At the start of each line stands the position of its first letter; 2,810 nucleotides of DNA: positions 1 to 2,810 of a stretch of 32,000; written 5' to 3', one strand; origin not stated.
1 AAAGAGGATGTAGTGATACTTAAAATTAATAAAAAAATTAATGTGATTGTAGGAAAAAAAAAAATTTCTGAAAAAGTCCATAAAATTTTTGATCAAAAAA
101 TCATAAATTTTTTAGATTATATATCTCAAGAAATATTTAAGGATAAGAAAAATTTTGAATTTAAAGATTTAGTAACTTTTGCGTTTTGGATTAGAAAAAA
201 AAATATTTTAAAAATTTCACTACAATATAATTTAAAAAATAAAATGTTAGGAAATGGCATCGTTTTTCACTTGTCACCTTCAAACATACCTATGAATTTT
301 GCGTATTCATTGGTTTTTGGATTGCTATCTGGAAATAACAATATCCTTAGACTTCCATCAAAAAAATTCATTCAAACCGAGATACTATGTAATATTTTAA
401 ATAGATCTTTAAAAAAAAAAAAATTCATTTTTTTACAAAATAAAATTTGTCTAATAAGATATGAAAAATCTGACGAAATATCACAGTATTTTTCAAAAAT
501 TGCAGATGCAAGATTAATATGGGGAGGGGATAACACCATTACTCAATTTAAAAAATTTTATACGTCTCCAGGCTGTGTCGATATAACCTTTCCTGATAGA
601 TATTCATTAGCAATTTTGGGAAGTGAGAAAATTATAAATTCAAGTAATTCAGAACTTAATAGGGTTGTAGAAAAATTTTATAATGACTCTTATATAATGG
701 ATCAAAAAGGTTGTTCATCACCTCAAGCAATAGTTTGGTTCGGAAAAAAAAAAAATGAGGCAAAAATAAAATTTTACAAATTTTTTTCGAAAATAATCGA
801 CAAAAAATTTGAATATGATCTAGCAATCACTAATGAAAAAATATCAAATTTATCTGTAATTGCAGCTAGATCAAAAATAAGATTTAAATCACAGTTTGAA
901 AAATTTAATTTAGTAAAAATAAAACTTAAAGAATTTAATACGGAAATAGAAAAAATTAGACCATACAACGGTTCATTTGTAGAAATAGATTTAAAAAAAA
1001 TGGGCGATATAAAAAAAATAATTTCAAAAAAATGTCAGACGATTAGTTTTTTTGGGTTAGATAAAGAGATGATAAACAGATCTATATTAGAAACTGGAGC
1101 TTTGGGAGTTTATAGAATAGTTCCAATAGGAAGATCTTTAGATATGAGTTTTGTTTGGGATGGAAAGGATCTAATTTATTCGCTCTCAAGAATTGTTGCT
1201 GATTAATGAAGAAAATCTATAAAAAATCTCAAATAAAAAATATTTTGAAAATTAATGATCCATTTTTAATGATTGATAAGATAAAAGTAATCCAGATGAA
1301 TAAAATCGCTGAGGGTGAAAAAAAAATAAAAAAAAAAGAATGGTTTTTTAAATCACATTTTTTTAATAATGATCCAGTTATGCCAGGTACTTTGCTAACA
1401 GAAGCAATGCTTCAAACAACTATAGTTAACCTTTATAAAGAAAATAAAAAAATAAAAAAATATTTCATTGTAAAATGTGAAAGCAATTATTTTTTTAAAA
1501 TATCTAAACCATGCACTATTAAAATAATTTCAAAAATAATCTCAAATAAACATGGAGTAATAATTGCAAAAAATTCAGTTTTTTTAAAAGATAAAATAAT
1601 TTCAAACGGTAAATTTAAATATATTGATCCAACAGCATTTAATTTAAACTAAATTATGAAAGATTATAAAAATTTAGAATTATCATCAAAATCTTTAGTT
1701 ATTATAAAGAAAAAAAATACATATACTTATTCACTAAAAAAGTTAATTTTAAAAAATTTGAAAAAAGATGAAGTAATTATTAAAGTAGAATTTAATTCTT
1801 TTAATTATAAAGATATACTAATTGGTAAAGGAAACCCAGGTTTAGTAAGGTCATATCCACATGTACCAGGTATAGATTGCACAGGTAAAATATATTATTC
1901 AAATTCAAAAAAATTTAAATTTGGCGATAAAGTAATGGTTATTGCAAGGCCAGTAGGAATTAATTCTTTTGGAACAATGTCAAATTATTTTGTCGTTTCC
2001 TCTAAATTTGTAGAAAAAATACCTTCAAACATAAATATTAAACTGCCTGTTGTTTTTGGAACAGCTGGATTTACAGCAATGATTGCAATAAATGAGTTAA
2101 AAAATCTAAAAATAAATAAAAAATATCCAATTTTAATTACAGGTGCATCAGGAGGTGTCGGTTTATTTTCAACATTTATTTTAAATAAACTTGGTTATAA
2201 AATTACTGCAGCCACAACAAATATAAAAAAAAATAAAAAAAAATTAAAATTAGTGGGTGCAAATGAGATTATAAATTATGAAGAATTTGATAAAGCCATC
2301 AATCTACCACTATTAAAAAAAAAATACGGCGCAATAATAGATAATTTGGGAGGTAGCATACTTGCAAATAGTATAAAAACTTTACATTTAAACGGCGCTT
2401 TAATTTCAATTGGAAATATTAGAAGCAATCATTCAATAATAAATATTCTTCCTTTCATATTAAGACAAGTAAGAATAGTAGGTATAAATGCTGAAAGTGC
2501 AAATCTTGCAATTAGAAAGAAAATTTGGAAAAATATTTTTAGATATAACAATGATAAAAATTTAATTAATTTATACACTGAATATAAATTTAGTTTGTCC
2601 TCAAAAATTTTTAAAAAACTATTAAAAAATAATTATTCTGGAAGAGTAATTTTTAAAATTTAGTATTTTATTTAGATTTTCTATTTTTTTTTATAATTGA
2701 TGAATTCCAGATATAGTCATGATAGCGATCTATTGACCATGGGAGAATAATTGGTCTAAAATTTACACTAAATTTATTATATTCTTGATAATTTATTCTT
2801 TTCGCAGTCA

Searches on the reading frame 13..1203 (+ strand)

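Call 8: search_protein_families(library=pfam, proteins=[window:13-1203:+], max_evalue=0.001)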
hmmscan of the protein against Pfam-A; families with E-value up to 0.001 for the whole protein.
window:13-1203:+ (397 aa): 1 family
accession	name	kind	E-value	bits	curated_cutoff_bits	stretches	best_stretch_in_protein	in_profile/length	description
PF05893.19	LuxC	-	1.4e-24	87.2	21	1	76-384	84-391/401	Acyl-CoA reductase (LuxC)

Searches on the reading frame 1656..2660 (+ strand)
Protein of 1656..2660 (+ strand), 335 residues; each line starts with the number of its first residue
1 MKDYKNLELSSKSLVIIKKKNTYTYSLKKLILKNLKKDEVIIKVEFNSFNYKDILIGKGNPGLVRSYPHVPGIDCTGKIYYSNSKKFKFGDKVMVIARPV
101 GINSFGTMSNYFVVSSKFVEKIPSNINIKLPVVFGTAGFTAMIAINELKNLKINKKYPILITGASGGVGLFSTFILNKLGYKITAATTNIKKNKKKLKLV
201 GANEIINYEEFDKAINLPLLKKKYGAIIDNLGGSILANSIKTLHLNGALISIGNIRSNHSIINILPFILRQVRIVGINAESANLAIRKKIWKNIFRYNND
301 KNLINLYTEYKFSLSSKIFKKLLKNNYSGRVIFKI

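Call 8: search_protein_families(library=pfam, proteins=[window:1656-2660:+], max_evalue=0.001)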
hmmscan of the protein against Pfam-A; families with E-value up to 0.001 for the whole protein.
window:1656-2660:+ (335 aa): 2 families
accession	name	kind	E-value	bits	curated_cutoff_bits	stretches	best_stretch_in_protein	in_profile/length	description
PF00107.32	ADH_zinc_N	-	4.5e-12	46.5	31.8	1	167-279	1-114/129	Zinc-binding dehydrogenase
PF08240.17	ADH_N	-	5.4e-11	43.1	23.5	1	37-123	2-103/104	Alcohol dehydrogenase GroES-like domain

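Call 9: search_protein_families(library=ncbifam, proteins=[window:1656-2660:+], max_evalue=0.001)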
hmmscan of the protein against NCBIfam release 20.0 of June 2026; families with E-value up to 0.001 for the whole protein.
window:1656-2660:+ (335 aa): 17 families
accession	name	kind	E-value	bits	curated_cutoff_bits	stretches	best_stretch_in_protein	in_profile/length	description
TIGR02823.1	oxido_YhdH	subfamily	1.2e-84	283.9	297.25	1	12-335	1-324/324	acrylyl-CoA reductase family protein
NF051456.1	acrylyl_AcuI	equivalog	9.7e-63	211.9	440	1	12-334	2-323/325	acrylyl-CoA reductase (NADPH)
TIGR02824.1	quinone_pig3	subfamily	1.6e-27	96.4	296.8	1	18-334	8-324/325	putative NAD(P)H quinone oxidoreductase, PIG3 family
NF010344.0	PRK13771.1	subfamily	2.8e-26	92.3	349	2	106-334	116-332/334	putative alcohol dehydrogenase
NF041172.1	AcrlCoa_red_Thmprot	equivalog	5.6e-24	84.7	500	2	106-334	116-333/334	acryloyl-CoA reductase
NF008024.0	PRK10754.1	subfamily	2.6e-11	43.2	348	1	36-263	27-249/327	NADPH:quinone reductase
NF047908.1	AldhRedAhr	equivalog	2.3e-09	36.6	470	1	120-281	134-287/335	NADPH-dependent aldehyde reductase Ahr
NF006940.0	PRK09422.1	equivalog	1.1e-08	34.5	344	1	100-334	109-334/338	alcohol dehydrogenase AdhP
TIGR01202.1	bchC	equivalog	1e-07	31.4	291.25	1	24-255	12-233/308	chlorophyll synthesis pathway protein BchC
NF003808.0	PRK05396.1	equivalog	1.4e-07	30.7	380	1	95-278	108-287/341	L-threonine 3-dehydrogenase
TIGR02817.1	adh_fam_1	subfamily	8.4e-07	28.7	284.05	1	68-209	59-202/336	zinc-binding alcohol dehydrogenase family protein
NF041183.1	Pks2_ls1_myc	equivalog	2.1e-06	24.8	2400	1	38-267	1433-1658/2086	sulfolipid-1 biosynthesis phthioceranic/hydroxyphthioceranic acid synthase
TIGR01751.1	crot-CoA-red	equivalog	1.2e-05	24.3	378.55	1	104-219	138-252/398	crotonyl-CoA carboxylase/reductase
TIGR03989.1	Rxyl_3153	subfamily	1.8e-05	24.2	440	0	103-283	136-319/370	NDMA-dependent alcohol dehydrogenase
NF007489.0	PRK10083.1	equivalog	5.9e-05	22.2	376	1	100-231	109-236/339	Zn-dependent oxidoreductase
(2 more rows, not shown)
